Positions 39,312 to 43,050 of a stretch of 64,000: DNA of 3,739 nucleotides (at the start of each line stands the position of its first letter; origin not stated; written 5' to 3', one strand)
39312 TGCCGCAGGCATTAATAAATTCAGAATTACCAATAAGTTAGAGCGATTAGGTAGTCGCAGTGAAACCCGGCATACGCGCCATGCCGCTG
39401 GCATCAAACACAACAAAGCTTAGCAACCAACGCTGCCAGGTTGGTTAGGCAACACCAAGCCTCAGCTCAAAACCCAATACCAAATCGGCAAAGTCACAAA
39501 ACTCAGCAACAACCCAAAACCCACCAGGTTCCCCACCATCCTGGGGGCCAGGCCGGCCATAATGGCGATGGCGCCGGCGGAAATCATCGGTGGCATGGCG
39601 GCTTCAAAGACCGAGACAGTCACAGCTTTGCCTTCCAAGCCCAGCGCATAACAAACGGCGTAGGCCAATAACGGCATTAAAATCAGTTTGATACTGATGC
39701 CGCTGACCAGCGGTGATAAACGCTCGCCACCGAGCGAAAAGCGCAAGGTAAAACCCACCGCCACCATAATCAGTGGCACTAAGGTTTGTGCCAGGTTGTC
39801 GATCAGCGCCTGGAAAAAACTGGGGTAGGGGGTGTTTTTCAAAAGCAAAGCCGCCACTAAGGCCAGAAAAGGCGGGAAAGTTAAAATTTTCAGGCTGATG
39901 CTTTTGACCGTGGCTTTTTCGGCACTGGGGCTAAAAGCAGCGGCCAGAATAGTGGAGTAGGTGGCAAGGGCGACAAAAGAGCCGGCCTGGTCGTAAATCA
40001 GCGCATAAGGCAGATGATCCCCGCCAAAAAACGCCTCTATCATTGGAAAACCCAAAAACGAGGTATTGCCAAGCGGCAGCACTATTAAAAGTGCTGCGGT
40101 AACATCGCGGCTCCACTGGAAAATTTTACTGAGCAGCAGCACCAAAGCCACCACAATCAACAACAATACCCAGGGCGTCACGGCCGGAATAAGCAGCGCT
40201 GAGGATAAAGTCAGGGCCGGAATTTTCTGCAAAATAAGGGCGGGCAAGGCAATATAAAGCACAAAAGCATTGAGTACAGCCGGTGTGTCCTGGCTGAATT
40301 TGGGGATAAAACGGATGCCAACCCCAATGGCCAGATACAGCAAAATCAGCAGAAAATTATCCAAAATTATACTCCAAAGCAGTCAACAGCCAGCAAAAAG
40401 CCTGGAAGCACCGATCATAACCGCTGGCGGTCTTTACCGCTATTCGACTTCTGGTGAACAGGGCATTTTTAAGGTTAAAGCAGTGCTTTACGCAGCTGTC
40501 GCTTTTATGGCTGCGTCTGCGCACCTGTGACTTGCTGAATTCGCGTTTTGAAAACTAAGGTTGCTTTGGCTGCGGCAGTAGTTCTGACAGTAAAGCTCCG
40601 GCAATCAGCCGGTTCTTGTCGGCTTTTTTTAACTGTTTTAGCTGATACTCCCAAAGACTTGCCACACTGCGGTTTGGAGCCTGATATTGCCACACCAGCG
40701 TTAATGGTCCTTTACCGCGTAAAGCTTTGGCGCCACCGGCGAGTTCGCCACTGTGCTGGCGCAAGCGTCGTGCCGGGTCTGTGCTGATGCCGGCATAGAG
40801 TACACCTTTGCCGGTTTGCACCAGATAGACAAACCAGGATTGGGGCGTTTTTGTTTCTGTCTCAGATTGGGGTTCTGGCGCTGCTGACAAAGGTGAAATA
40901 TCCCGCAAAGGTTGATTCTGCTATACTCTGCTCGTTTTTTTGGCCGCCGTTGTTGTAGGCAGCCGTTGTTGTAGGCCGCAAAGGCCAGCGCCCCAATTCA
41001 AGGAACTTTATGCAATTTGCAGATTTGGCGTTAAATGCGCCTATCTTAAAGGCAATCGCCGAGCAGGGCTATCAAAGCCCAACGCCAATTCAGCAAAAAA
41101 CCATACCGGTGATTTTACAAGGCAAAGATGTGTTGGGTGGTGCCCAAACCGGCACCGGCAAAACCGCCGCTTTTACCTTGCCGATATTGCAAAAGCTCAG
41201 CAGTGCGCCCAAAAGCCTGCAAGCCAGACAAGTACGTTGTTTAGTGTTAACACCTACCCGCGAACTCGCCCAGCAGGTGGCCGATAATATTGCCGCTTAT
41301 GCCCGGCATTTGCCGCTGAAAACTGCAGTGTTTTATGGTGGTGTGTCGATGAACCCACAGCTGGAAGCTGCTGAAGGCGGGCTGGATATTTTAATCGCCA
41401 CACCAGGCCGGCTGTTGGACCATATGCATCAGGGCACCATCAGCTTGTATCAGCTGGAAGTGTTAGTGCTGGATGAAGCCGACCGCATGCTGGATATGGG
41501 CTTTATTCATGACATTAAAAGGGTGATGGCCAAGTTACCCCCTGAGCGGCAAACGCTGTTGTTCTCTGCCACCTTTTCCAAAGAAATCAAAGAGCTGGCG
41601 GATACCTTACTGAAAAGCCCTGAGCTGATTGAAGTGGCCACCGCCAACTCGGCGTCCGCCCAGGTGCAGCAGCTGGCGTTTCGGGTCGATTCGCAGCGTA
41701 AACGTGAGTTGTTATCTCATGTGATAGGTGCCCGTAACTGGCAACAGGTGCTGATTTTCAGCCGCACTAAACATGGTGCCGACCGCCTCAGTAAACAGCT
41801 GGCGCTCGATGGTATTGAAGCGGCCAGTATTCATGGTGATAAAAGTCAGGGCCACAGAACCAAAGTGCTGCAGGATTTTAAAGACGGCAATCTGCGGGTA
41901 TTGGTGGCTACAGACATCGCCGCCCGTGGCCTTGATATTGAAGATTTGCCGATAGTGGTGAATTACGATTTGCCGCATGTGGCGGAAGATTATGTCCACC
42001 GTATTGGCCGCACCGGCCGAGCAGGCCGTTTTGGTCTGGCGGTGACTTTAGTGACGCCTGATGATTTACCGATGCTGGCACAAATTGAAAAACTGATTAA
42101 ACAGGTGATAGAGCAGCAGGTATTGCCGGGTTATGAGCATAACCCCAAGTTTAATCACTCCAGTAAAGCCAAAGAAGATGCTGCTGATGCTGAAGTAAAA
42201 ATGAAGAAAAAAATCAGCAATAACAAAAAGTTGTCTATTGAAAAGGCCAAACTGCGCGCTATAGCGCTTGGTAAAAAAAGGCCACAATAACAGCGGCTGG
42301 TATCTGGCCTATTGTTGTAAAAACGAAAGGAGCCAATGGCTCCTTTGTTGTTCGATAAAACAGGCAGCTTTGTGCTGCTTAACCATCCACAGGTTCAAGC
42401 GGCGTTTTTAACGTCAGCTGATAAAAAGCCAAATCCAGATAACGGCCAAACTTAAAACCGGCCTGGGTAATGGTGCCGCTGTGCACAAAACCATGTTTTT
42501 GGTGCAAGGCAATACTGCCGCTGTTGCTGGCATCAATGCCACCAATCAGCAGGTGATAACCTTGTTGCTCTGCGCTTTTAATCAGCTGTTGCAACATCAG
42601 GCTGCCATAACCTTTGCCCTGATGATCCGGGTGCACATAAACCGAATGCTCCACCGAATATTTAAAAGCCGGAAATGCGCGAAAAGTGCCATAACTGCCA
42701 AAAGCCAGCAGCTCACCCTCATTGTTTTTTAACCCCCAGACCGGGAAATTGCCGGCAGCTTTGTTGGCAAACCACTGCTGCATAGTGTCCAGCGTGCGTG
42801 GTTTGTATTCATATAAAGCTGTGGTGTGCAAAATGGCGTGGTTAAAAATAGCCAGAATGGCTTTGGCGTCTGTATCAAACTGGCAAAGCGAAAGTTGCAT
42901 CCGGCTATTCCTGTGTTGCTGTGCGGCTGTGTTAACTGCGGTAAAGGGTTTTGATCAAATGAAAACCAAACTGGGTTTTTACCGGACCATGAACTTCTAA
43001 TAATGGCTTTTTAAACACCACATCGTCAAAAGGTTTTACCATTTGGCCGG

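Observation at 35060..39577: Integrase-less 3.9 kb island bracketed by a 294 bp direct repeat that duplicates the 3' end of the AEC gene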

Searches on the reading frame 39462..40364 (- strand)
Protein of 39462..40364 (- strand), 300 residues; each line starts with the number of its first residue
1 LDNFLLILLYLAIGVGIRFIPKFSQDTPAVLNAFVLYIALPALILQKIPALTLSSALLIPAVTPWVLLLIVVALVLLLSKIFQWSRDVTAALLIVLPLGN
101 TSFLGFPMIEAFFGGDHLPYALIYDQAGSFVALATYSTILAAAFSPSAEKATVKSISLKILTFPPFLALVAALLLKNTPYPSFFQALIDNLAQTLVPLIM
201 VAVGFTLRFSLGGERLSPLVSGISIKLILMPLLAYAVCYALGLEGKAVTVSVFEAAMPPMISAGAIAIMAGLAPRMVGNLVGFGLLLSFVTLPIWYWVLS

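Call 5: search_protein_families(library=pfam, proteins=[window:39462-40364:-])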
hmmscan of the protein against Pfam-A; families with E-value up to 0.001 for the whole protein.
window:39462-40364:- (300 aa): 1 family
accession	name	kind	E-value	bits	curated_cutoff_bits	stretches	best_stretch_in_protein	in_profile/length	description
PF03547.23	Mem_trans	-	1.7e-28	99.6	25.7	1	23-296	25-343/343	Membrane transport protein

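Call 30: find_encoding_contigs(protein=window:39462-40364:-, flank=7000, max_places=8)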
Protein window:39462-40364:- (300 aa): 2 contigs read that carry it; 1 place shown.
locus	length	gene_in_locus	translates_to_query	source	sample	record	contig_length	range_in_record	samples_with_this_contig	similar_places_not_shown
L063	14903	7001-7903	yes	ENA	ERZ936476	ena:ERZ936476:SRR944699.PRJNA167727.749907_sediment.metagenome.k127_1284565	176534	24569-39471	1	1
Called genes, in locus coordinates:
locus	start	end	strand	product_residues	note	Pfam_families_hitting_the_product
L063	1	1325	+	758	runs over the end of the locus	PF17892:Cadherin_5 (faint), PF17963:Big_9, PF00082:Peptidase_S8, PF01483:P_proprotein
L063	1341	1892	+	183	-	PF18492:ORF_2_N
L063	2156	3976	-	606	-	PF05960:DUF885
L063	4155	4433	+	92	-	PF13616:Rotamase_3, PF00639:Rotamase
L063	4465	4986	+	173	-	PF13302:Acetyltransf_3, PF13420:Acetyltransf_4, PF00583:Acetyltransf_1, PF13508:Acetyltransf_7, PF08445:FR47, PF13673:Acetyltransf_10 (weak)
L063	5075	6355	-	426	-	PF00270:DEAD, PF04851:ResIII (weak), PF00271:Helicase_C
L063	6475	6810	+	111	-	PF01541:GIY-YIG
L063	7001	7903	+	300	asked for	PF03547:Mem_trans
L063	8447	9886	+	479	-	PF00144:Beta-lactamase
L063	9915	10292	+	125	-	PF19762:DUF6249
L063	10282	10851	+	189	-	PF04542:Sigma70_r2, PF08281:Sigma70_r4_2, PF04545:Sigma70_r4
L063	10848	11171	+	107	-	-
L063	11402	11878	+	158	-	-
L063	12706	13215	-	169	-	-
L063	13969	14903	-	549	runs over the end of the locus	PF00282:Pyridoxal_deC, PF01212:Beta_elim_lyase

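Call 48: search_protein_families(library=ncbifam, proteins=[window:39462-40364:-], max_evalue=0.01)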
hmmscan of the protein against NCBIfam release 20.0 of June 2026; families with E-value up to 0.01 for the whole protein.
window:39462-40364:- (300 aa): 1 family
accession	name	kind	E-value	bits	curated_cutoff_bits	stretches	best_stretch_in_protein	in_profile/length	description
TIGR00946.1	2a69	subfamily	1.2e-25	90.3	246.05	1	5-299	13-334/336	auxin efflux carrier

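Call 69: list_cluster_members(proteins=[window:39462-40364:-])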
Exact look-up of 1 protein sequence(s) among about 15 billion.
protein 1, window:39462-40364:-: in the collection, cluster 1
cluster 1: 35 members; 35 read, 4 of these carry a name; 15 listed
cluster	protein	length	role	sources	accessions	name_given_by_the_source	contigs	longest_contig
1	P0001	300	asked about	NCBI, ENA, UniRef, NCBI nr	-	-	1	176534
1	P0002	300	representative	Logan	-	-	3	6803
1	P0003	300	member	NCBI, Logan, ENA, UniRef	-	-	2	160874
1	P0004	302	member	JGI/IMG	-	-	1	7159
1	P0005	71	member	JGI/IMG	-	malate permease and related proteins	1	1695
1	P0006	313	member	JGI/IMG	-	predicted permease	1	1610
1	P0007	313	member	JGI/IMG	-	-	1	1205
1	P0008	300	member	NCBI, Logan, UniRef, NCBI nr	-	-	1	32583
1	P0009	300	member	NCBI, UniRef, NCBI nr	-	-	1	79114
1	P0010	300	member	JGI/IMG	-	hypothetical protein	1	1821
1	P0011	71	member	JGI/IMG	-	malate permease and related proteins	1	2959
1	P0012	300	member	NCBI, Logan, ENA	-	-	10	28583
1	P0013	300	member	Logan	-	-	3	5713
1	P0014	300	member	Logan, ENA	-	-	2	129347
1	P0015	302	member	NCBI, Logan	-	-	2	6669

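Call 71: find_encoding_contigs(protein=P0012, flank=8000, max_places=10)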
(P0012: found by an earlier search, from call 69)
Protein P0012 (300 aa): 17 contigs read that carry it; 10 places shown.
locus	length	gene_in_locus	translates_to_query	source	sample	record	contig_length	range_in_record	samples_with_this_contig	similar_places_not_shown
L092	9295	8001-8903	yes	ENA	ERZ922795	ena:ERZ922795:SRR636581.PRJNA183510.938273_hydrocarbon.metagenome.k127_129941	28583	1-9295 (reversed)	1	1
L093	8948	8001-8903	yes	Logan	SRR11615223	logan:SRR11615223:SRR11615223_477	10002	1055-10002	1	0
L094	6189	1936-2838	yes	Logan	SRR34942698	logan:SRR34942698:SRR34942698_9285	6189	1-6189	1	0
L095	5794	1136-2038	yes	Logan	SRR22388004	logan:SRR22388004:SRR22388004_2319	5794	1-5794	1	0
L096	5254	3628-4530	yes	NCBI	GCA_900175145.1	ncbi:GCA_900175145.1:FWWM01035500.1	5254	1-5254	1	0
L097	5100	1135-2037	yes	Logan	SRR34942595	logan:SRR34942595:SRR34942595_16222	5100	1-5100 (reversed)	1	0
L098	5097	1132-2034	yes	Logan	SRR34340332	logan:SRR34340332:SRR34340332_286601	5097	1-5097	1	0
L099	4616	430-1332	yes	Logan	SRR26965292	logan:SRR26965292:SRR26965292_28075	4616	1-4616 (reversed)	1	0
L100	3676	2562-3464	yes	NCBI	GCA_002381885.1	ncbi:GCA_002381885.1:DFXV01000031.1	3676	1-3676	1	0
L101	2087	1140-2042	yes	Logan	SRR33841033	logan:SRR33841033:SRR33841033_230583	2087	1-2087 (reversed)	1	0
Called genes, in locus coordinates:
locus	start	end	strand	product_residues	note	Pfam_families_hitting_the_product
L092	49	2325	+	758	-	PF17892:Cadherin_5 (faint), PF17963:Big_9, PF00082:Peptidase_S8, PF01483:P_proprotein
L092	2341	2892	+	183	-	PF18492:ORF_2_N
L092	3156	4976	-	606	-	PF05960:DUF885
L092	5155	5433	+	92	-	PF13616:Rotamase_3, PF00639:Rotamase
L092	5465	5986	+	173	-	PF13302:Acetyltransf_3, PF13420:Acetyltransf_4, PF00583:Acetyltransf_1, PF13508:Acetyltransf_7, PF08445:FR47, PF13673:Acetyltransf_10 (weak)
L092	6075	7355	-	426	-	PF00270:DEAD, PF04851:ResIII (weak), PF00271:Helicase_C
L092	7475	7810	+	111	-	PF01541:GIY-YIG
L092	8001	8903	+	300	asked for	PF03547:Mem_trans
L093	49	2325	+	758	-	PF17892:Cadherin_5 (faint), PF17963:Big_9, PF00082:Peptidase_S8, PF01483:P_proprotein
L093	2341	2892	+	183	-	PF18492:ORF_2_N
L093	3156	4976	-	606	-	PF05960:DUF885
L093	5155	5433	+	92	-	PF13616:Rotamase_3, PF00639:Rotamase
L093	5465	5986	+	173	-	PF13302:Acetyltransf_3, PF13420:Acetyltransf_4, PF00583:Acetyltransf_1, PF13508:Acetyltransf_7, PF08445:FR47, PF13673:Acetyltransf_10 (weak)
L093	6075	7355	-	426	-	PF00270:DEAD, PF04851:ResIII (weak), PF00271:Helicase_C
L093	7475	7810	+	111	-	PF01541:GIY-YIG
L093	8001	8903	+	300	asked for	PF03547:Mem_trans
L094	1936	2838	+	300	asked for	PF03547:Mem_trans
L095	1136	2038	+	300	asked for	PF03547:Mem_trans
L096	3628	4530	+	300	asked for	PF03547:Mem_trans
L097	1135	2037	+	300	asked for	PF03547:Mem_trans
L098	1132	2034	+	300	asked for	PF03547:Mem_trans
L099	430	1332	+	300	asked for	PF03547:Mem_trans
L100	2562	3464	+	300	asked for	PF03547:Mem_trans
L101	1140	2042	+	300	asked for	PF03547:Mem_trans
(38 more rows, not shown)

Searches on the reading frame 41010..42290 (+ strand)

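Call 5: search_protein_families(library=pfam, proteins=[window:41010-42290:+])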
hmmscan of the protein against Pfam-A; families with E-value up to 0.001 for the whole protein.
window:41010-42290:+ (426 aa): 4 families
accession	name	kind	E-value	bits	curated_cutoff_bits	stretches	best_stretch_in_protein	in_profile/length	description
PF00270.35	DEAD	-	2.5e-51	174.2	26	1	25-196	1-167/167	DEAD/DEAH box helicase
PF00271.37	Helicase_C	-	2.7e-32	111.7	23.5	1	231-339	2-110/110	Helicase conserved C-terminal domain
PF04851.21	ResIII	-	2.1e-07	31.5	22.5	1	41-190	26-163/164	Type III restriction enzyme, res subunit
PF13245.12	AAA_19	-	0.00053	20.6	25.1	0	42-163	15-104/134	AAA domain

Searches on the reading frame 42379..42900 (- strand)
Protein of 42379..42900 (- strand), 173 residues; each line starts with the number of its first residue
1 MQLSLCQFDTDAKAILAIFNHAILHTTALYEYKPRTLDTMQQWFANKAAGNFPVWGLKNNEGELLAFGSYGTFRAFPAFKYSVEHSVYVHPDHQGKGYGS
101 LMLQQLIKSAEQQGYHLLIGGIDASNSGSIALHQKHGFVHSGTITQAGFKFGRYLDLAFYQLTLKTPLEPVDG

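Call 5: search_protein_families(library=pfam, proteins=[window:42379-42900:-])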
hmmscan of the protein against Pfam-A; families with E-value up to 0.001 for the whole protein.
window:42379-42900:- (173 aa): 7 families
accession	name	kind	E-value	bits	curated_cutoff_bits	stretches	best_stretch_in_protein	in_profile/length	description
PF00583.31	Acetyltransf_1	-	8.2e-18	65.2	20.7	1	28-138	12-116/116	Acetyltransferase (GNAT) family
PF13302.13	Acetyltransf_3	-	6.2e-13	50.1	25.4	1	8-139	7-138/138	Acetyltransferase (GNAT) domain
PF13420.13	Acetyltransf_4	-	2.9e-12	47.3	24.3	1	10-156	7-152/155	Acetyltransferase (GNAT) domain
PF13508.13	Acetyltransf_7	-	2e-11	44.6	27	1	59-139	10-83/84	Acetyltransferase (GNAT) domain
PF08445.16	FR47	-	1.2e-07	32.1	22.1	1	86-139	26-78/86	FR47-like protein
PF13673.13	Acetyltransf_10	-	4.7e-06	27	23.6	1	85-144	55-113/128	Acetyltransferase (GNAT) domain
PF12746.13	GNAT_acetyltran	-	0.00018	21.6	26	1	82-142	181-238/243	GNAT acetyltransferase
